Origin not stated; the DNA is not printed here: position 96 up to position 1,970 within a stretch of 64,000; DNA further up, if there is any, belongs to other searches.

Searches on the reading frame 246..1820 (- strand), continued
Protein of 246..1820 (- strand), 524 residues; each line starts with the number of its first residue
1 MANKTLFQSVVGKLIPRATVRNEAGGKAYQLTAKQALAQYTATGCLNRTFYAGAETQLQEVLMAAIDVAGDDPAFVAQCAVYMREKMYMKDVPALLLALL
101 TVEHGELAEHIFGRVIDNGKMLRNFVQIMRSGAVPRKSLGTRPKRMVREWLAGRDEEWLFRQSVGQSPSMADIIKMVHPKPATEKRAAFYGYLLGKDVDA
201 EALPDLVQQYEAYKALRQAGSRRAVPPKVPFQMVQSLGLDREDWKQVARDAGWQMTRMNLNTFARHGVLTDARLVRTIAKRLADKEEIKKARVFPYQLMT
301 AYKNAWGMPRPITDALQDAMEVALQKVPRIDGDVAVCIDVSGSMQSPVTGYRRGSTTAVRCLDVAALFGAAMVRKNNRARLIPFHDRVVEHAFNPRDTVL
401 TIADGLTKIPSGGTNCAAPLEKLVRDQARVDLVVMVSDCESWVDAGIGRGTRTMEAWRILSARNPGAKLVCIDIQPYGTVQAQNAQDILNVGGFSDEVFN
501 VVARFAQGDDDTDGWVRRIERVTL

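Call 32: search_protein_families(library=ncbifam, proteins=[window:246-1820:-])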
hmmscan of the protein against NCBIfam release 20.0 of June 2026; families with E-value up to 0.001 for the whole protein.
window:246-1820:- (524 aa): 1 family
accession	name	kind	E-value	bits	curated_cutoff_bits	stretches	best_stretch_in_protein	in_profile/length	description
NF041674.1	RNA-bind_Rsr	equivalog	3.7e-26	91.7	900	1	17-509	21-530/531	RNA-binding protein Rsr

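Call 33: search_protein_families(library=pfam, proteins=[window:246-1820:-])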
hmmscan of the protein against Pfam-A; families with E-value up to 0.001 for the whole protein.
window:246-1820:- (524 aa): 4 families
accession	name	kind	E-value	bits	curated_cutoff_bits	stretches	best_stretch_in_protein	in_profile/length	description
PF25045.1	vWA_Ro60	-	4.5e-18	66.2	27.7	1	335-506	3-165/165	Ro60 vWA domain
PF05731.17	TROVE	-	8.7e-08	32.2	23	1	255-302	304-351/442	TROVE domain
PF13519.12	VWA_2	-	1.1e-05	26.5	27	1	334-425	1-87/107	von Willebrand factor type A domain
PF05762.20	VWA_CoxE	-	0.00064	19.6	26.4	0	330-440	55-160/222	VWA domain containing CoxE-like protein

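Call 39: search_protein_families(library=pfam, proteins=[L040:12449-13900:+, L059:12286-13689:+, L046:12284-13690:+, L037:12927-14336:+, L039:12804-14213:+, L023:13512-14762:+, L025:6857-7606:+, L016:12540-13631:+, L023:12379-13173:+, L008:12803-13789:+], max_evalue=0.00001)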
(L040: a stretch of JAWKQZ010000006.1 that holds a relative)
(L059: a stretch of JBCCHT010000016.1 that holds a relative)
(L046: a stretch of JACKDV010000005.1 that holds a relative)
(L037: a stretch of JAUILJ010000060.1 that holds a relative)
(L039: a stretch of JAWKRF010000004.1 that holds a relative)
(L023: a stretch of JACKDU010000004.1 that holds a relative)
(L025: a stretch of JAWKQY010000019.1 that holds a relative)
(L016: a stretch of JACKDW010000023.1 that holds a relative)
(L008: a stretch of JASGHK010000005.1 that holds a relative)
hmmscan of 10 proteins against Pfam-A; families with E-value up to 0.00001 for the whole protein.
L040:12449-13900:+ (483 aa): 0 families

L059:12286-13689:+ (467 aa): 0 families

L046:12284-13690:+ (468 aa): 0 families

L037:12927-14336:+ (469 aa): 1 family
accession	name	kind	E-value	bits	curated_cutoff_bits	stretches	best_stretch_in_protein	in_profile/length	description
PF01139.22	RtcB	-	4.5e-86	290.1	27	1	46-467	1-426/426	tRNA-splicing ligase RtcB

L039:12804-14213:+ (469 aa): 1 family
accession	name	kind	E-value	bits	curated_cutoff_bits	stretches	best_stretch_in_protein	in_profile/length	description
PF01139.22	RtcB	-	1.8e-88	298.1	27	1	46-467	1-426/426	tRNA-splicing ligase RtcB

L023:13512-14762:+ (416 aa): 1 family
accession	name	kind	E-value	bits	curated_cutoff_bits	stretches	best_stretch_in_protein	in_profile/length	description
PF01553.26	Acyltransferase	-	4.3e-12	46.4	23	1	257-352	35-129/132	Acyltransferase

L025:6857-7606:+ (249 aa): 1 family
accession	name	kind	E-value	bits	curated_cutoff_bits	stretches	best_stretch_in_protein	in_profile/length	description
PF01553.26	Acyltransferase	-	4.2e-13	49.7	23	1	86-190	23-131/132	Acyltransferase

L016:12540-13631:+ (363 aa): 1 family
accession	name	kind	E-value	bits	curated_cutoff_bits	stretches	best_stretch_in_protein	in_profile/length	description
PF11288.14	DUF3089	-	2.1e-56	191.2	23.4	1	87-275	1-206/207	Protein of unknown function (DUF3089)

L023:12379-13173:+ (264 aa): 0 families

L008:12803-13789:+ (328 aa): 0 families
